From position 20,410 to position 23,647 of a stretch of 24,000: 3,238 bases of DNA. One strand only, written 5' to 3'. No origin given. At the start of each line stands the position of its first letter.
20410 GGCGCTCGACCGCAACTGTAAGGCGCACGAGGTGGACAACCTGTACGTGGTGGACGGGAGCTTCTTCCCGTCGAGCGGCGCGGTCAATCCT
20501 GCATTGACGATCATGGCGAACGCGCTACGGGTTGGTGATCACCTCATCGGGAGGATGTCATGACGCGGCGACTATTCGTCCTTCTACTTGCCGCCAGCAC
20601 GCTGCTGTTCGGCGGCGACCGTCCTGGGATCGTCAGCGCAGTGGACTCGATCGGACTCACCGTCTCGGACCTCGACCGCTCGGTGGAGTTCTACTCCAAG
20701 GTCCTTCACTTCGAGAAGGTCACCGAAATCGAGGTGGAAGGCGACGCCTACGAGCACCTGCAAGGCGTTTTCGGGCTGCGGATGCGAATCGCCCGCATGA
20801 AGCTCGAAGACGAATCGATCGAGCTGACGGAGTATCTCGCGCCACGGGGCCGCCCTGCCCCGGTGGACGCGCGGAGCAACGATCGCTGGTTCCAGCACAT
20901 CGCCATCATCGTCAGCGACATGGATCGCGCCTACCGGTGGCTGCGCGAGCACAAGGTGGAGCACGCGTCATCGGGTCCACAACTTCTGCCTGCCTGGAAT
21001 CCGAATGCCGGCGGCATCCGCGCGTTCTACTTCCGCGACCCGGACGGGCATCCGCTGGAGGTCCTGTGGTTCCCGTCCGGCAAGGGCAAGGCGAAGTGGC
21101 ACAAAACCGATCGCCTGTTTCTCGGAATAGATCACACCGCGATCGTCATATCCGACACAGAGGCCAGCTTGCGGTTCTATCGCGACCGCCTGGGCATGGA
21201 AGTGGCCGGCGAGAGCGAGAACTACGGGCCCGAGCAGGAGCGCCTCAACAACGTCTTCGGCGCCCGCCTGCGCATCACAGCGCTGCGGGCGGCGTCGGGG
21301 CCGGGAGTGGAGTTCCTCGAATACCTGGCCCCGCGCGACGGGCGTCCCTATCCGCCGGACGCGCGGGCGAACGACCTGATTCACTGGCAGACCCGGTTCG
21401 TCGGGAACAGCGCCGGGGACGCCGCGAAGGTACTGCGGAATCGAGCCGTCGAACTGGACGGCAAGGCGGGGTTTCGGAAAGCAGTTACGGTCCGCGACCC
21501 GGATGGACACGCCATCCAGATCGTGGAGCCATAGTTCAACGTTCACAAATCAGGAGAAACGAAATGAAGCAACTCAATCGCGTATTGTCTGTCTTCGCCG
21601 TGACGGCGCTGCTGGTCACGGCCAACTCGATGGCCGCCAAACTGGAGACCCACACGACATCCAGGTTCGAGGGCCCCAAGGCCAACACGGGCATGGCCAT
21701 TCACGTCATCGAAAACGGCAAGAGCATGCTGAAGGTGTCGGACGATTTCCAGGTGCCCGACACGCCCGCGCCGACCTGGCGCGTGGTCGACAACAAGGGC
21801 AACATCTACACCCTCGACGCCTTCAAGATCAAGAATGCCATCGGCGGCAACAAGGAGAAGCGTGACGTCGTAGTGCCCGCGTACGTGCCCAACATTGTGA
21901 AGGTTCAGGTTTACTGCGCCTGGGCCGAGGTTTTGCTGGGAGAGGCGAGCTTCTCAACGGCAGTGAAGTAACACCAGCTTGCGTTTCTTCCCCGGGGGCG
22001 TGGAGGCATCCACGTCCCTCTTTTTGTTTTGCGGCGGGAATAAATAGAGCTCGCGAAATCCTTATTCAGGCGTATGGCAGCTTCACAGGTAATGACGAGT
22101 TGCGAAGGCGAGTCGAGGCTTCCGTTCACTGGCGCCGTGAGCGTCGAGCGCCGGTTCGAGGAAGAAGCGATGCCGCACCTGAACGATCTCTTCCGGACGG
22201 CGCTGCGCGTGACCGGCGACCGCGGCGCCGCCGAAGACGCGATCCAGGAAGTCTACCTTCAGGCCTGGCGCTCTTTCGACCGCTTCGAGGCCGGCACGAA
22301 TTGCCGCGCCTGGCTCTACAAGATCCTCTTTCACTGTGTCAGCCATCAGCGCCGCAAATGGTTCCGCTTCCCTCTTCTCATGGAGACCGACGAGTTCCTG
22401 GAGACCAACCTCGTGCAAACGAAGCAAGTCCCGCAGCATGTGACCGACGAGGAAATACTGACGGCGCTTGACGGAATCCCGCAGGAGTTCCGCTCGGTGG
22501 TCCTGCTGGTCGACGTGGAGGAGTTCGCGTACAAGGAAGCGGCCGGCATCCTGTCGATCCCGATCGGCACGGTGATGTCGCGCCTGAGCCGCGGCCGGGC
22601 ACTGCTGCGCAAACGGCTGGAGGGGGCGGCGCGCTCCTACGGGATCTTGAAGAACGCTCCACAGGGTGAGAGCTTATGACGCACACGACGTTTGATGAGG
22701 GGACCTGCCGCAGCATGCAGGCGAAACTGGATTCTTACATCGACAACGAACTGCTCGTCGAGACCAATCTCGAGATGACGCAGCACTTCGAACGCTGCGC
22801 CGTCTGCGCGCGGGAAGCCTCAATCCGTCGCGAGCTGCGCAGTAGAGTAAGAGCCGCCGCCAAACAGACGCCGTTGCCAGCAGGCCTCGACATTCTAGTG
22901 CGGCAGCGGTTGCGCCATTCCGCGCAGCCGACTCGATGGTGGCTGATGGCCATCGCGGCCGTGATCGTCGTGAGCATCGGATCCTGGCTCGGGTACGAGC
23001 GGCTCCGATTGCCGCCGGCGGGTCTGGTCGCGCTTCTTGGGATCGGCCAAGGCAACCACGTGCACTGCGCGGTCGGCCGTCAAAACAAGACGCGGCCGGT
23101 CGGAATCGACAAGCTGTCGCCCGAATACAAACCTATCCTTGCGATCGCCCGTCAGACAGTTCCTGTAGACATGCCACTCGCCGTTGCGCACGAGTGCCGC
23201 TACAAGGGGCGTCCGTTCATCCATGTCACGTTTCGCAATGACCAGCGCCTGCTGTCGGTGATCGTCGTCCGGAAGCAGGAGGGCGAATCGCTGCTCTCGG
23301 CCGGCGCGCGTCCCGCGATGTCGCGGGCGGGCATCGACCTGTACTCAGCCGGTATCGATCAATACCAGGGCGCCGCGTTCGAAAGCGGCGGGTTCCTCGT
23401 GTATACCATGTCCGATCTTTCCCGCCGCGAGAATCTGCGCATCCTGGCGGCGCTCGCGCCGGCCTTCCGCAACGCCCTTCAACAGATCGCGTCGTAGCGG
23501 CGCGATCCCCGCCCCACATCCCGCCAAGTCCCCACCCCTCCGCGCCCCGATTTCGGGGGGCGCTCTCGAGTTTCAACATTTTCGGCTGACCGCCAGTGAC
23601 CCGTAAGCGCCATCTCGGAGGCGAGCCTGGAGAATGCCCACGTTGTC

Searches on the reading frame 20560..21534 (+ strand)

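Call 46: search_protein_families(library=pfam, proteins=[window:20560-21534:+], max_evalue=0.001)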
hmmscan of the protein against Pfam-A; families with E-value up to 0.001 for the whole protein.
window:20560-21534:+ (324 aa): 5 families
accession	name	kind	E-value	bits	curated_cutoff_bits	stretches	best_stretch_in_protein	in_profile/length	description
PF00903.31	Glyoxalase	-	5e-25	88.7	20.6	2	28-168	2-121/121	Glyoxalase/Bleomycin resistance protein/Dioxygenase superfamily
PF13669.12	Glyoxalase_4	-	8.7e-13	49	27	1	31-141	3-99/109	Glyoxalase/Bleomycin resistance protein/Dioxygenase superfamily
PF18029.7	Glyoxalase_6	-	1.1e-08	36.1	23.6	0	198-321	7-105/106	Glyoxalase-like domain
PF22677.2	Ble-like_N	-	4e-08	33.3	24.5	0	192-216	4-28/41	Bleomycin resistance protein-like N-terminal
PF12681.13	Glyoxalase_2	-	1.9e-05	25.1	30.1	0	194-217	5-28/118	Glyoxalase-like domain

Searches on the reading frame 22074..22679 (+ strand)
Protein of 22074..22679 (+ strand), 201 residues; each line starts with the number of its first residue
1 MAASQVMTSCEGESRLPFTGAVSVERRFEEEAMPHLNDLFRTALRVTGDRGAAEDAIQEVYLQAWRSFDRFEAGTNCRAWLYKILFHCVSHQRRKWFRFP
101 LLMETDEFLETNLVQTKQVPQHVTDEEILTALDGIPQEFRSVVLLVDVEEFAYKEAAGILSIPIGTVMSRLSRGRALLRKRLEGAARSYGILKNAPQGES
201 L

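Call 10: search_protein_families(library=pfam, proteins=[window:22074-22679:+], max_evalue=0.01)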
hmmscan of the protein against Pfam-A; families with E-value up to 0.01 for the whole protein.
window:22074-22679:+ (201 aa): 4 families
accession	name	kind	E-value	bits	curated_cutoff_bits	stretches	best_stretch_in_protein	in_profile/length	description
PF04542.20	Sigma70_r2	-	4e-12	46.2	24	1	35-94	5-66/71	Sigma-70 region 2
PF08281.18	Sigma70_r4_2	-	1.8e-11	43.9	25.7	1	126-178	2-54/54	Sigma-70, region 4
PF04545.22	Sigma70_r4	-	7.4e-07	29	24.1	1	131-180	1-50/50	Sigma-70, region 4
PF22029.2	PhyR_sigma2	-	4.4e-05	23.9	27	1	34-85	3-54/55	Sigma2 domain of PhyR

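Call 21: search_protein_families(library=ncbifam, proteins=[window:22074-22679:+], max_evalue=0.001)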
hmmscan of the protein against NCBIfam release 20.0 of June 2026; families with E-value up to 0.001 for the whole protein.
window:22074-22679:+ (201 aa): 79 families (the best 25 are shown)
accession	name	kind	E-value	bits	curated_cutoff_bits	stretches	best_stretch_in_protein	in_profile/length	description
TIGR02947.1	SigH_actino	hypoth_equivalog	1.8e-43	148.5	251.55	1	25-193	10-190/193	RNA polymerase sigma-70 factor, TIGR02947 family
NF007229.0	PRK09647.1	equivalog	2e-28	99.2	265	1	27-187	45-207/220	RNA polymerase sigma factor SigE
NF009198.0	PRK12546.1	equivalog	2.2e-28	99.3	270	1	29-182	10-161/188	RNA polymerase sigma factor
NF009185.0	PRK12533.1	equivalog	2.9e-27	95.8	248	1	21-188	24-199/231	RNA polymerase sigma factor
NF007225.0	PRK09643.1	equivalog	5.9e-26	91.4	190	1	28-186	29-186/204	RNA polymerase sigma factor SigM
NF009164.0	PRK12511.1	equivalog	1e-25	90.4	185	1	31-185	9-162/182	RNA polymerase sigma factor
TIGR02983.1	SigE-fam_strep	subfamily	2.2e-24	86.2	141.55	1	26-184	6-160/162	SigE family RNA polymerase sigma factor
NF008888.0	PRK11922.1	equivalog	2.5e-23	82.9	204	1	34-184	38-198/231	RNA polymerase sigma factor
NF009169.0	PRK12516.1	equivalog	5.1e-23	81.5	321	1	23-182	7-164/188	RNA polymerase sigma factor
NF009171.0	PRK12518.1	equivalog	1.2e-22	80.7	208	1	43-183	43-185/191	RNA polymerase sigma factor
TIGR02950.1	SigM_subfam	subfamily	2e-22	79.7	147.95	1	30-182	4-158/159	RNA polymerase sigma factor, SigM family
NF007223.0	PRK09641.1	equivalog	4.2e-22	78.9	209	1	37-183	29-185/187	RNA polymerase sigma factor SigW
NF009199.0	PRK12547.1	subfamily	5.3e-22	78.1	219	1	24-182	4-160/184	RNA polymerase sigma factor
NF009195.0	PRK12543.1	subfamily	1.1e-21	77.2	197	1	37-183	31-179/192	RNA polymerase sigma factor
NF008891.0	PRK11924.1-5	subfamily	1.3e-21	77.5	259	1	35-186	12-167/171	RNA polymerase sigma factor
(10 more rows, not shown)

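Call 56: find_related_loci(query=window:22074-22679:+, collection=metagenome_contigs, flank=6000)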
Query window:22074-22679:+ (201 aa) in metagenome_contigs; peptide patterns used: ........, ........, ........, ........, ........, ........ (x = any residue, [..] = any of these).
470 stretches matched a pattern; 329 encode a relative of the query (tblastn E <= 1e-3); the best 80 are kept; 80 distinct loci.
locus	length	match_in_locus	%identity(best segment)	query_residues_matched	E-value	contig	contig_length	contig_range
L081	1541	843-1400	82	16-201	5e-109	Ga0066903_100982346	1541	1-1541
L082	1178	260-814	79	17-201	2e-107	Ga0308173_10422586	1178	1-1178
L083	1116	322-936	74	1-201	7e-108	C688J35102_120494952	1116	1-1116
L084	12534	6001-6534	81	23-200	7e-98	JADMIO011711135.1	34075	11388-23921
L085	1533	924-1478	78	17-201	2e-104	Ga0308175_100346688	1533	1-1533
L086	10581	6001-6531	80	23-199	7e-97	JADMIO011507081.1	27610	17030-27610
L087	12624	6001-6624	71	1-201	1e-96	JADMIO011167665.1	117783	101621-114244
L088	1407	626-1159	82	23-201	2e-103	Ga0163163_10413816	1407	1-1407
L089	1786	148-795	70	1-201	3e-101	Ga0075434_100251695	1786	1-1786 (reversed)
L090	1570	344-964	72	1-201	2e-101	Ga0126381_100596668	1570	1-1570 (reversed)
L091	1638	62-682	71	1-201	9e-101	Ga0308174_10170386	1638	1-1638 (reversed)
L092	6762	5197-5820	72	1-201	4e-94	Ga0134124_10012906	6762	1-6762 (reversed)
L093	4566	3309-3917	73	1-194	3e-94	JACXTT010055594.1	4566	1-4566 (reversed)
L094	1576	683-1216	80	17-194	4e-99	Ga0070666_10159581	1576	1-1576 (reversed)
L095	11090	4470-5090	71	1-194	9e-93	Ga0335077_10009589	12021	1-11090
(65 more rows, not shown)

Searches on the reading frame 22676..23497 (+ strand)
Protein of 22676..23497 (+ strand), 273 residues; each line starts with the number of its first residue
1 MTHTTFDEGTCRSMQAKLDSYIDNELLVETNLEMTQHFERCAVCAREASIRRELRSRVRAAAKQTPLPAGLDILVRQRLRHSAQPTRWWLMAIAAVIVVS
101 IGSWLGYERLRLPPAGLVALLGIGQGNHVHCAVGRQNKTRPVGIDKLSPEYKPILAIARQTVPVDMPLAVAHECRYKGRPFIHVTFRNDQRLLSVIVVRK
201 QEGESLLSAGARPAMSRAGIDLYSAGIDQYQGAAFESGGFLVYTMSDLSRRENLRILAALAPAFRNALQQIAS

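Call 10: search_protein_families(library=pfam, proteins=[window:22676-23497:+], max_evalue=0.01)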
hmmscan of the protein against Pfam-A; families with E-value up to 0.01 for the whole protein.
window:22676-23497:+ (273 aa): 1 family
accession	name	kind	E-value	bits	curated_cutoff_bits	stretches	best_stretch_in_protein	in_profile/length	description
PF13490.11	zf-HC2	-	0.00075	20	22.2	1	11-45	1-35/35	Putative zinc-finger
